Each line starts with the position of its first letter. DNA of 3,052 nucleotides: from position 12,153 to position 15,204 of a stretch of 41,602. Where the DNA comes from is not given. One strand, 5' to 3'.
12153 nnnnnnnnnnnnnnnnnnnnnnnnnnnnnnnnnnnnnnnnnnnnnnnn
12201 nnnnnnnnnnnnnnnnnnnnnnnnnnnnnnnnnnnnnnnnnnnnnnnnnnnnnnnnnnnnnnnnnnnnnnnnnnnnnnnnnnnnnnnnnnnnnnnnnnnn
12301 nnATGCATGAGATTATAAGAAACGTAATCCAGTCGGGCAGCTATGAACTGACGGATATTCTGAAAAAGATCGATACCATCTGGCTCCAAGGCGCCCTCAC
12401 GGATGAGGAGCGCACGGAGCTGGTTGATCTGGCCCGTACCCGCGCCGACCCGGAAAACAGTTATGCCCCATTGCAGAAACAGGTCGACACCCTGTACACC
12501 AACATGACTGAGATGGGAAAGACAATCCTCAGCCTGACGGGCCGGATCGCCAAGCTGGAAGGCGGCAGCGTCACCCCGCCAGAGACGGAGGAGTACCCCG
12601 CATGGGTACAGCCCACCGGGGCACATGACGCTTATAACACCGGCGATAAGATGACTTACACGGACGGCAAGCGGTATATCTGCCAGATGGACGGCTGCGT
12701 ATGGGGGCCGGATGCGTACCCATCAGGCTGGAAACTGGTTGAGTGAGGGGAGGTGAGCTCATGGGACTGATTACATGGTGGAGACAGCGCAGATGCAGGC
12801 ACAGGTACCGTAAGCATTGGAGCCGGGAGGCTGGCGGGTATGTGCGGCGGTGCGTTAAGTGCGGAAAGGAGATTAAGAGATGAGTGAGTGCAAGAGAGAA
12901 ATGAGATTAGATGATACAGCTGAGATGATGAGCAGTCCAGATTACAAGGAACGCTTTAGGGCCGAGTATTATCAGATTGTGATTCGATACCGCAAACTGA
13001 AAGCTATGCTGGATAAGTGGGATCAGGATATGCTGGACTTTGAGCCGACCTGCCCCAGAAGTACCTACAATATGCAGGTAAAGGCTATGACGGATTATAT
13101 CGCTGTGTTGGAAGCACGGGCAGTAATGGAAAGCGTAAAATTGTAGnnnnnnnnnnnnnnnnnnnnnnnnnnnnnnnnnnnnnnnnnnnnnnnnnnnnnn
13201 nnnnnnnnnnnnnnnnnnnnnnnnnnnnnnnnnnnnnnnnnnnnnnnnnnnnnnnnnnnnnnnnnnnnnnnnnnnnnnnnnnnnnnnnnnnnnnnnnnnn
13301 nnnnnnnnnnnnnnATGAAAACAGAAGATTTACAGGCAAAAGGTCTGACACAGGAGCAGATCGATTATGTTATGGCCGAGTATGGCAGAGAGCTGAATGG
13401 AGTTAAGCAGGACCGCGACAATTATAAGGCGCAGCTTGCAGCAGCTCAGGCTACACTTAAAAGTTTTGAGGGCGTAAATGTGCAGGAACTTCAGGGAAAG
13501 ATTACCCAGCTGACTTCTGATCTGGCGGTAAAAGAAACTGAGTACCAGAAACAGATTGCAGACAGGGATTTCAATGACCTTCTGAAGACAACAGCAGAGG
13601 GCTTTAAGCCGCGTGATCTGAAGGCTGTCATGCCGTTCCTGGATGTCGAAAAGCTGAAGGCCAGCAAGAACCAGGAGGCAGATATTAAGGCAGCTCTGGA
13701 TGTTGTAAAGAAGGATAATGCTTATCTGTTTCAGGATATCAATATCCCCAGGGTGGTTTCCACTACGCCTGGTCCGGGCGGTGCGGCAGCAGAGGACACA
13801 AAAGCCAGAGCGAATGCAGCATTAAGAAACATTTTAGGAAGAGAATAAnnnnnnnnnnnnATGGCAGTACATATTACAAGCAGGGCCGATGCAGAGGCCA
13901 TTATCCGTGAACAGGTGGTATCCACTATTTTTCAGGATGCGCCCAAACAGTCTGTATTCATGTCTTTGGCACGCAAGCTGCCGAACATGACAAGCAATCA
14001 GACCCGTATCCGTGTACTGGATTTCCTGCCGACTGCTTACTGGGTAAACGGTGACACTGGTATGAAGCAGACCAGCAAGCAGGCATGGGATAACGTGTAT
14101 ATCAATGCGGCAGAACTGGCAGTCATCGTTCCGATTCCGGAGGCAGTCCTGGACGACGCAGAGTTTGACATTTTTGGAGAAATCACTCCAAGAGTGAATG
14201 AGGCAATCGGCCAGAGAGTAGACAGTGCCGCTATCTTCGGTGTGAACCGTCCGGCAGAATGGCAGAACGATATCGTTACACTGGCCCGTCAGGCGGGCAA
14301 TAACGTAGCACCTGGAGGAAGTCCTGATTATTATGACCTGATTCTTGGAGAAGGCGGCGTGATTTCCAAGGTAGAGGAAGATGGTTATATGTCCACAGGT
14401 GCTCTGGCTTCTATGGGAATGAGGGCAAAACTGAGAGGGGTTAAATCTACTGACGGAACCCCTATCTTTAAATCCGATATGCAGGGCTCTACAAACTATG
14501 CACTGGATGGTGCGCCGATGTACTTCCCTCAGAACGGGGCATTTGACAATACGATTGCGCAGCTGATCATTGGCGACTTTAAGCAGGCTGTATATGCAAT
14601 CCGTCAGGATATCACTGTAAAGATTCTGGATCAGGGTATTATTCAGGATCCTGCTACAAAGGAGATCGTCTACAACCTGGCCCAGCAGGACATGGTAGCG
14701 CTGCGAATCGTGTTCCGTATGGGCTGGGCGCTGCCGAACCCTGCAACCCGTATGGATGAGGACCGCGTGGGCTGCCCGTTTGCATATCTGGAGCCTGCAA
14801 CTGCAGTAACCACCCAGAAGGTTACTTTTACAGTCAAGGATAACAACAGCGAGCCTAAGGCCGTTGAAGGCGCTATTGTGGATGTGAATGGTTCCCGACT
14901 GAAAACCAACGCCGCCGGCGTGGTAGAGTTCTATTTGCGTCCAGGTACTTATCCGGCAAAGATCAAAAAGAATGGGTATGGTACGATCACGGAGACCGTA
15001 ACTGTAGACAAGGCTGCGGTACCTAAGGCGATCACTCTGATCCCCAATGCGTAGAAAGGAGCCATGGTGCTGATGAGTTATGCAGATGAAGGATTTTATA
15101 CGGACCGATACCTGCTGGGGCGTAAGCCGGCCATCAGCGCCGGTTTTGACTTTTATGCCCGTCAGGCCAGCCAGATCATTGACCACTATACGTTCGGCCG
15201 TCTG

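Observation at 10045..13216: Insulated fibre-like cassette with a CBM5/12 partner inserted in the head-morphogenesis module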

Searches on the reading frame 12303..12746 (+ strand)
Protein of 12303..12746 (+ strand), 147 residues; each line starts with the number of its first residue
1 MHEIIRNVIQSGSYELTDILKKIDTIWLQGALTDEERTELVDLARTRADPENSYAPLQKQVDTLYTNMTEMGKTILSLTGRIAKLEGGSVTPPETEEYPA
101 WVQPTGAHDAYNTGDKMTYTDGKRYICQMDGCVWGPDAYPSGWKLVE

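Call 6: search_protein_families(library=pfam, proteins=[window:12303-12746:+], max_evalue=0.1)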
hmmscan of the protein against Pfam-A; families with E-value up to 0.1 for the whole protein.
window:12303-12746:+ (147 aa): 1 family
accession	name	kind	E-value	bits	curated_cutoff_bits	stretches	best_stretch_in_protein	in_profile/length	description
PF21781.2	DUF6876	-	0.097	13.1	27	0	105-134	11-42/117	Family of unknown function (DUF6876)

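Call 7: search_protein_families(library=phrogs, proteins=[window:12303-12746:+], max_evalue=0.01)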
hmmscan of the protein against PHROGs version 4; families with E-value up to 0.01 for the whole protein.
window:12303-12746:+ (147 aa): 2 families
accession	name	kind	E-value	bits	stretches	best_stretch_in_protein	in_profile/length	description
phrog_18593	-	unknown function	1.6e-08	35.9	1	94-145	138-187/188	-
phrog_2310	-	unknown function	0.00021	22.1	1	1-53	3-56/72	-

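Call 12: search_solved_structures(query=window:12303-12746:+, max_evalue=1, show_alignments=2)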
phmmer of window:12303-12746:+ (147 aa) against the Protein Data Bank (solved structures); distinct sequences matched with E-value up to 1: 2.
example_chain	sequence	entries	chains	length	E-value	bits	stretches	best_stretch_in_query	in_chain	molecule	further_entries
6l5j_A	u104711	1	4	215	0.6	13.4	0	32-84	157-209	Rootletin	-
5vit_A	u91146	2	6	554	0.71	13.2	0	73-110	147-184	MdcA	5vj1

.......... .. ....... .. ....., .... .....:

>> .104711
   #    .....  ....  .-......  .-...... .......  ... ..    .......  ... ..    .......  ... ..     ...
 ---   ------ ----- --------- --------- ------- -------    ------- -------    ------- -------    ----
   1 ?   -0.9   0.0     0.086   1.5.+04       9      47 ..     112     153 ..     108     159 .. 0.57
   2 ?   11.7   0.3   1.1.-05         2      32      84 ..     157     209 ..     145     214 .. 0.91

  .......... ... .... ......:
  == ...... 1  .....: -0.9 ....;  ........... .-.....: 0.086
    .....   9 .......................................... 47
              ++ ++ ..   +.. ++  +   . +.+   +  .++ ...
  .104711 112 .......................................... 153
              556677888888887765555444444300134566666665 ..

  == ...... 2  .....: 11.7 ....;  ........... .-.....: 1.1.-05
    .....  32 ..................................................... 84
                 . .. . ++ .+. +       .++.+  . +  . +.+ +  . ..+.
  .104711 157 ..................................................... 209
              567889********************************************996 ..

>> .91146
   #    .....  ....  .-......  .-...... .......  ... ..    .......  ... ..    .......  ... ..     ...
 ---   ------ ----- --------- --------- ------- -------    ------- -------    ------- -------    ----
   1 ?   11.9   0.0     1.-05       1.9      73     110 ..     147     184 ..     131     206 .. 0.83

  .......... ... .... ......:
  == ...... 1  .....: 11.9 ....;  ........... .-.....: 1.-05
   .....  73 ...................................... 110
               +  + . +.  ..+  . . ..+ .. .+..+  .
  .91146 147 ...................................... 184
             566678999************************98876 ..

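Call 24: find_homologous_proteins(query=window:12303-12746:+)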
Query window:12303-12746:+ (147 aa): 3062 proteins with E <= 0.001 among 3088 candidates; the best 120 are listed.
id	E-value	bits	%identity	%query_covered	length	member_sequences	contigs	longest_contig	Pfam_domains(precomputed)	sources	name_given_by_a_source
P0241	1.9e-93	328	98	100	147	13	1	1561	-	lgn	-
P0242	2.4e-85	302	88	100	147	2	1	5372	-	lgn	-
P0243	3.1e-85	302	87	100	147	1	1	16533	-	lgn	-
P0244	7.9e-85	300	86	100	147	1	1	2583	-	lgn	-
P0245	9.2e-85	300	86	100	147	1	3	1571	-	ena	-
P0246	1.9e-84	299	86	100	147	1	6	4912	-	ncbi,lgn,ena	-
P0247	2.0e-84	299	86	100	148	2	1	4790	-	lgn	-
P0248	8.7e-84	297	86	100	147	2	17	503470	-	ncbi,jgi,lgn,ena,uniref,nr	ncbi:hypothetical protein [Enterocloster sp.]|jgi:hypothetical protein|uniref:hypothetical protein n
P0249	1.1e-83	297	85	100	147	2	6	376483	-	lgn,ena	-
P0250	1.3e-83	296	85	100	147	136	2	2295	-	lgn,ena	-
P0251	1.3e-83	296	86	100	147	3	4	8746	-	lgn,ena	-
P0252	1.4e-83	296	85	100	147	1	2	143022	-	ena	-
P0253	1.8e-83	296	85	100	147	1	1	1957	-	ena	-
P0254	3.4e-83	295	84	100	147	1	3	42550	-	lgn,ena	-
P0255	1.1e-82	293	84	100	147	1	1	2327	-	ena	-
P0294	1.9e-66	241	70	100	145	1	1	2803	PF02839.20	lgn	-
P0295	2.9e-66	240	70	100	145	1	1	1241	PF02839.20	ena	-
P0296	3.7e-66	240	70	100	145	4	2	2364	PF02839.20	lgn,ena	-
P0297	5.4e-66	239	71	100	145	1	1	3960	PF02839.20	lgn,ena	-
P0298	6.8e-66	239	71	100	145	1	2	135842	PF02839.20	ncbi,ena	-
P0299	2.6e-65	237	69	100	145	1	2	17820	PF02839.20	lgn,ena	-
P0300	5.7e-65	236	69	100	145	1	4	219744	PF02839.20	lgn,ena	-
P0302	1.3e-64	235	69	100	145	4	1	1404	PF02839.20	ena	-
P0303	1.4e-64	235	69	100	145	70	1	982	PF02839.20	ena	-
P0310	1.1e-61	225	67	99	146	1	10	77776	PF02839.20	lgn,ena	-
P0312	1.8e-61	225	67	100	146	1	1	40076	PF02839.20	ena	-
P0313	4.8e-61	223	62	99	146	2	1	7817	PF02839.20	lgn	-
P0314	8.8e-61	222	65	100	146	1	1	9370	PF02839.20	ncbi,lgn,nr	ncbi:MAG: hypothetical protein Q4C58_16070 [Eubacteriales bacterium]|nr:hypothetical protein [Eubact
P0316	1.1e-60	222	69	99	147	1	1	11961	PF02839.20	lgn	-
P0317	1.4e-60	222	66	99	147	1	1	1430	PF02839.20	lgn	-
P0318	1.5e-60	222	68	100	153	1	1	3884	PF02839.20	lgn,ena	-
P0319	1.6e-60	221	66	99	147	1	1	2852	PF02839.20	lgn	-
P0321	1.8e-60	221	66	99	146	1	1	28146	PF02839.20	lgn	-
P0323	2.8e-60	221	65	100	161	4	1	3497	PF02839.20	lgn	-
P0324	3.0e-60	221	66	99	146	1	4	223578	PF02839.20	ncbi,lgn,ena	-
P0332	1.0e-58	216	63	99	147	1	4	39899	PF02839.20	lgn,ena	-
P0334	2.6e-58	214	62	99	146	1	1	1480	PF02839.20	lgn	-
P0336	7.5e-58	213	64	100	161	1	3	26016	PF02839.20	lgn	-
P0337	8.1e-58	213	67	100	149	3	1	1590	PF02839.20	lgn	-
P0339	1.1e-57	212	61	99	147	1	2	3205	PF02839.20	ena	-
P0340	2.1e-57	211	64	99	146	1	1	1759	PF02839.20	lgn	-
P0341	2.4e-57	211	60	97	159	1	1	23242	PF02839.20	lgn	-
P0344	3.1e-57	211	63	97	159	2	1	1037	PF02839.20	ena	-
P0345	3.8e-57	211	61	99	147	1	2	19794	PF02839.20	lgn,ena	-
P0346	5.4e-57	210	63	100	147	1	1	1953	PF02839.20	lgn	-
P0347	7.3e-57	210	59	100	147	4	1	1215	PF02839.20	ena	-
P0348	9.1e-57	209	61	99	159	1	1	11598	PF02839.20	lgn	-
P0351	2.5e-56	208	61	100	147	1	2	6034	PF02839.20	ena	-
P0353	6.5e-56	207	63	99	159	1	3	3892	PF02839.20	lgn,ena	-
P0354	6.6e-56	207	64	97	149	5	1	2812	PF02839.20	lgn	-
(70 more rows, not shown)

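Call 50: search_solved_structures(query=A3, max_evalue=1, show_alignments=2)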
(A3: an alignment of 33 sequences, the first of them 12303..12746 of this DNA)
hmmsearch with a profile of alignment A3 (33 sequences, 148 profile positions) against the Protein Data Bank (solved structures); distinct sequences matched with E-value up to 1: 20.
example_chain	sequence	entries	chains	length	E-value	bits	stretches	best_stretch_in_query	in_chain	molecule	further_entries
1ed7_A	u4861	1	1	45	0.0065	20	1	109-145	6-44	CHITINASE A1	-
8qae_A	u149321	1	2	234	0.064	16.8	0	44-86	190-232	sc-apCC-6-SLLA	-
7pb8_Q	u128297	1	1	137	0.12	16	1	41-94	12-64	Centromere protein Q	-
9kos_A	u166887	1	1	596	0.15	15.6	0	12-104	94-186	Angiotensin-converting enzyme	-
2ig6_A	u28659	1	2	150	0.19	15.3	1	4-50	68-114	NimC/NimA family protein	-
8qox_B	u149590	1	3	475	0.21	15.2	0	36-87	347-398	Conserved membrane protein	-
28op_Q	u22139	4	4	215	0.35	14.4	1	40-94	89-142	Centromere protein Q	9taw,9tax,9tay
1deb_A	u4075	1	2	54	0.36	14.4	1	52-92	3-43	ADENOMATOUS POLYPOSIS COLI PROTEIN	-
4jlr_S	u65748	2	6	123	0.42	14.2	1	21-72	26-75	RSV_1Isea designed scaffold | Epitope Scaffold rsv_1isea_FFL_001_C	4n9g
4ilv_A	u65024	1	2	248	0.42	14.2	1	108-144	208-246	Intradiol ring-cleavage dioxygenase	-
8xz9_A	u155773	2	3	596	0.43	14.2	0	13-104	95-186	Processed angiotensin-converting enzyme 2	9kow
6ec0_A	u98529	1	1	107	0.6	13.7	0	31-86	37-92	Keratin 1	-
9d5n_G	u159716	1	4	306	0.63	13.6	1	11-105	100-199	IQ calmodulin-binding motif family protein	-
2yo3_A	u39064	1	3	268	0.65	13.6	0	57-114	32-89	GENERAL CONTROL PROTEIN GCN4, PUTATIVE INNER MEMBRANE PROTEIN, GENERAL CONTROL PROTEIN GCN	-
6e2j_A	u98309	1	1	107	0.75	13.4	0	31-86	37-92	Keratin, type II cytoskeletal 1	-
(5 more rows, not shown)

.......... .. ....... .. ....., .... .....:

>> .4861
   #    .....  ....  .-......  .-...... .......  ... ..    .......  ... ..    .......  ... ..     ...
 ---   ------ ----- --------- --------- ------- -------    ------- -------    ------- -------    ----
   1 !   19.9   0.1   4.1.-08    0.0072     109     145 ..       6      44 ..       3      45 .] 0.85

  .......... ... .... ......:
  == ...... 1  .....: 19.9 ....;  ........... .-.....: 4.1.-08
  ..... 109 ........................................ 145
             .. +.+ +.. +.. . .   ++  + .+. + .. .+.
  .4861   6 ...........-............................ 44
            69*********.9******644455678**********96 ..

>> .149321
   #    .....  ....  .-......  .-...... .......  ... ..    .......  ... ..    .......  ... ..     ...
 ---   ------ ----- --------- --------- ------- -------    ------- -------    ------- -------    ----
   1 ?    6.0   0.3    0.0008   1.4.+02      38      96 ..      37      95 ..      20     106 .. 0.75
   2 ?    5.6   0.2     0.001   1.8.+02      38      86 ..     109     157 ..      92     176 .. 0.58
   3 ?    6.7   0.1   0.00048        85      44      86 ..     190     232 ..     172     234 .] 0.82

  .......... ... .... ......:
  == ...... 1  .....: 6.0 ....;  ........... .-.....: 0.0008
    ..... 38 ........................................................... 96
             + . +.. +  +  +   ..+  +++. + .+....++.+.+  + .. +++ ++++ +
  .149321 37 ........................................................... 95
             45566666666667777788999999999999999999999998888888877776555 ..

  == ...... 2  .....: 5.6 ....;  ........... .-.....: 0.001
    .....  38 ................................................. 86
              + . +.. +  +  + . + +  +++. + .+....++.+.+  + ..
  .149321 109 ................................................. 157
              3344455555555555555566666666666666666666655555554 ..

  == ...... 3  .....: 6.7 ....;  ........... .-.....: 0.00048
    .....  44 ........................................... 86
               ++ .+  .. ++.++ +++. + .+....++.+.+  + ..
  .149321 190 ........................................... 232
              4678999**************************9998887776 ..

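Call 51: search_protein_families(library=pfam, alignment_id=A3, max_evalue=0.01)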
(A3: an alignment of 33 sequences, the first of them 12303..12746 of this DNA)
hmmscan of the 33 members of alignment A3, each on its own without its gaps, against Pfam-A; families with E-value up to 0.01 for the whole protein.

A. member 1, window:12303-12746:+ (147 aa): 0 families

B. families by the number of members that match (of 33 scanned): 8 families
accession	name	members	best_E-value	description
PF02839.19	CBM_5_12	9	9.6e-08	Carbohydrate-binding module family 5/12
PF07200.18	Mod_r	3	0.0036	Modifier of rudimentary (Mod(r)) protein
PF18531.7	Polo_box_2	2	0.0029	Polo box domain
PF21781.2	DUF6876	2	0.0039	Family of unknown function (DUF6876)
PF08954.16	Trimer_CC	1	0.002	Trimerisation motif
PF12329.13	TMF_DNA_bd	1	0.005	TATA element modulatory factor 1 DNA binding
PF10473.14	CENP-F_leu_zip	1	0.0079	Leucine-rich repeats of kinetochore protein Cenp-F/LEK1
PF04513.17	Baculo_PEP_C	1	0.0099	Baculovirus polyhedron envelope protein, PEP, C terminus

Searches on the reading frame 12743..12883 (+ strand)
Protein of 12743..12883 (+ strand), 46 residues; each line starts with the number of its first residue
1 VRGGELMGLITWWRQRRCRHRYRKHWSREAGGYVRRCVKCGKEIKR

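Call 6: search_protein_families(library=pfam, proteins=[window:12743-12883:+], max_evalue=0.1)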
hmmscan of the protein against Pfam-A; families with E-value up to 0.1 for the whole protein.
window:12743-12883:+ (46 aa): 0 families

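Call 7: search_protein_families(library=phrogs, proteins=[window:12743-12883:+], max_evalue=0.01)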
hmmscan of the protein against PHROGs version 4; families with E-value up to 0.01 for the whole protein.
window:12743-12883:+ (46 aa): 2 families
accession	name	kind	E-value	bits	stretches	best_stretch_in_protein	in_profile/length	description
phrog_4188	-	unknown function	1e-06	29.4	1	8-43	8-45/50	-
phrog_7696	-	unknown function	5.8e-06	27.1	1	6-42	17-53/78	-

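Call 90: search_protein_families(library=pfam, proteins=[window:12743-12883:+], max_evalue=5)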
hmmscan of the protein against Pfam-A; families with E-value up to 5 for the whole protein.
window:12743-12883:+ (46 aa): 1 family
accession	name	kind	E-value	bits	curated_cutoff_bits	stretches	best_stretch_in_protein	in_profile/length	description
PF18203.6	IPTL-CTERM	-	0.25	11.6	20.8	1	6-17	17-28/28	IPTL-CTERM motif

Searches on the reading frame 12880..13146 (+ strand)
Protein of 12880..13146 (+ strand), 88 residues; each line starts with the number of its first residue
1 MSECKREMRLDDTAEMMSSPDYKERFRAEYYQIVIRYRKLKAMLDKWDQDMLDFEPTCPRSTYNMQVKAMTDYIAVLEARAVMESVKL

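Call 6: search_protein_families(library=pfam, proteins=[window:12880-13146:+], max_evalue=0.1)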
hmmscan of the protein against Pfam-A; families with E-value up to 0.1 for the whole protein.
window:12880-13146:+ (88 aa): 1 family
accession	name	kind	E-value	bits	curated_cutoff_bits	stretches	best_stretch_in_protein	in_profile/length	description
PF21825.2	crAss001_48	-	1.8e-19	69.8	24.8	1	20-82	1-60/61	crAss001_48 related protein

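Call 7: search_protein_families(library=phrogs, proteins=[window:12880-13146:+], max_evalue=0.01)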
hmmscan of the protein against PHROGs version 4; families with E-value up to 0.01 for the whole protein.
window:12880-13146:+ (88 aa): 3 families
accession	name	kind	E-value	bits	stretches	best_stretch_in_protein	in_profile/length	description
phrog_774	-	unknown function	9e-21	75.5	1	7-87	51-128/134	-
phrog_3934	-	unknown function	0.00037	20.9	1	18-81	107-167/336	-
phrog_1838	-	unknown function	0.0041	18.6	1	10-51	26-62/67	-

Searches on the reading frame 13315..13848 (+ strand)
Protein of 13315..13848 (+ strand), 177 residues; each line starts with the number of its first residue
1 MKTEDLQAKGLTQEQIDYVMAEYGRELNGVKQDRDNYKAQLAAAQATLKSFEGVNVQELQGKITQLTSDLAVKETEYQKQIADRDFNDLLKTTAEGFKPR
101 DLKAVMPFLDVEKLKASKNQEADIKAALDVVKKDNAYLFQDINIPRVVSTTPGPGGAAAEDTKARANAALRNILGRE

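Call 6: search_protein_families(library=pfam, proteins=[window:13315-13848:+], max_evalue=0.1)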
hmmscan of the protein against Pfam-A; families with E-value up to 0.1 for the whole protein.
window:13315-13848:+ (177 aa): 3 families
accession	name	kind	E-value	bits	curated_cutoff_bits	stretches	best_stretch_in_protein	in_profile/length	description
PF06810.17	Phage_scaffold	-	1.9e-31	109.8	35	1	1-156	1-167/170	Phage capsid assembly scaffolding protein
PF04695.18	Pex14_N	-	0.0065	16.5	23.2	1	6-22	30-46/46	Pex14 N-terminal domain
PF18262.7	PhetRS_B1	-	0.067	13.9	26.8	0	9-42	17-50/83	Phe-tRNA synthetase beta subunit B1 domain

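Call 7: search_protein_families(library=phrogs, proteins=[window:13315-13848:+], max_evalue=0.01)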
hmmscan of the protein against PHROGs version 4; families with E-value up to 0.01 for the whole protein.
window:13315-13848:+ (177 aa): 1 family
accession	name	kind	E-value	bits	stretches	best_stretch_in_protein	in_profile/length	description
phrog_194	-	head and packaging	2.6e-36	127.1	1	1-167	21-208/335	head scaffolding protein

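Call 82: find_related_loci(query=window:13315-13848:+, collection=viral_contigs, flank=6000)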
Query window:13315-13848:+ (177 aa) in viral_contigs; peptide patterns used: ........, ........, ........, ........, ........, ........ (x = any residue, [..] = any of these).
121 stretches matched a pattern; 120 encode a relative of the query (tblastn E <= 1e-3); the best 80 are kept; 80 distinct loci.
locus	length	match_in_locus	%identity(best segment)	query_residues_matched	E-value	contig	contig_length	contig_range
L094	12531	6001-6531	99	1-177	5e-115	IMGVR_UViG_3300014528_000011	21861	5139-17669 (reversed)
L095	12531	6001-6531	99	1-177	5e-115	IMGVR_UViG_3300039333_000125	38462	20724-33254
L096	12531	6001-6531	92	1-177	9e-108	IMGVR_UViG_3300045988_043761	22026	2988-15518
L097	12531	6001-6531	92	1-177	2e-107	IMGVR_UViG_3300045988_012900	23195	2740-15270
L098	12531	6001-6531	92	1-177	2e-107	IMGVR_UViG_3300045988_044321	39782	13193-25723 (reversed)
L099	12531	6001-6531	92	1-177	4e-107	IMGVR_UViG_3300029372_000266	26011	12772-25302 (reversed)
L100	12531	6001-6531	92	1-177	4e-107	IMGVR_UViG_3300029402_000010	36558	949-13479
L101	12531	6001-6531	92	1-177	5e-107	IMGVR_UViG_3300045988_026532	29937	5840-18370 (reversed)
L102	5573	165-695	92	1-177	4e-107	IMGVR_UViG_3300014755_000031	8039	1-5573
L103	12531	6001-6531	91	1-177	5e-106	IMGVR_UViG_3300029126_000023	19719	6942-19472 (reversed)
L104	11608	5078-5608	90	1-177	2e-105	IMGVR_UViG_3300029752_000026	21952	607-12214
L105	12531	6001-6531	90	1-177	7e-105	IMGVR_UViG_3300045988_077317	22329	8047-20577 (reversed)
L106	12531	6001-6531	89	1-177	1e-104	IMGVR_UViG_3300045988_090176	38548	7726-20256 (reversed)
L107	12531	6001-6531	89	1-177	1e-104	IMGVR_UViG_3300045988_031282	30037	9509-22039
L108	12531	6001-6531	88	1-177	6e-104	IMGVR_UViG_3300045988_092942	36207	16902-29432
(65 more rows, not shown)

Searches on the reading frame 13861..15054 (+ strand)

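Call 6: search_protein_families(library=pfam, proteins=[window:13861-15054:+], max_evalue=0.1)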
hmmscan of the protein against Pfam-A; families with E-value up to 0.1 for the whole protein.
window:13861-15054:+ (397 aa): 4 families
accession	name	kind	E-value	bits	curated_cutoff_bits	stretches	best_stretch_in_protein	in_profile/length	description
PF05065.19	Phage_capsid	-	5.4e-29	101.9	24.2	1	14-294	4-272/280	Phage capsid family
PF08308.17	PEGA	-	0.00019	21.7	20.8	1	336-390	11-63/71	PEGA domain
PF13620.12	CarboxypepD_reg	-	0.00042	21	32.3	1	324-386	5-73/82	Carboxypeptidase regulatory-like domain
PF09134.16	Invasin_D3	-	0.0046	17.9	33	1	313-382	16-69/98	Invasin, domain 3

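Call 7: search_protein_families(library=phrogs, proteins=[window:13861-15054:+], max_evalue=0.01)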
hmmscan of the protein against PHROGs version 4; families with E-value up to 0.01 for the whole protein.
window:13861-15054:+ (397 aa): 2 families
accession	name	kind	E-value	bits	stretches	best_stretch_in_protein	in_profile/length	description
phrog_10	-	head and packaging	1.3e-60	207.2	1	6-396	360-751/752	major head protein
phrog_617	-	head and packaging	1.5e-09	38.3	1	7-261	343-589/626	major head protein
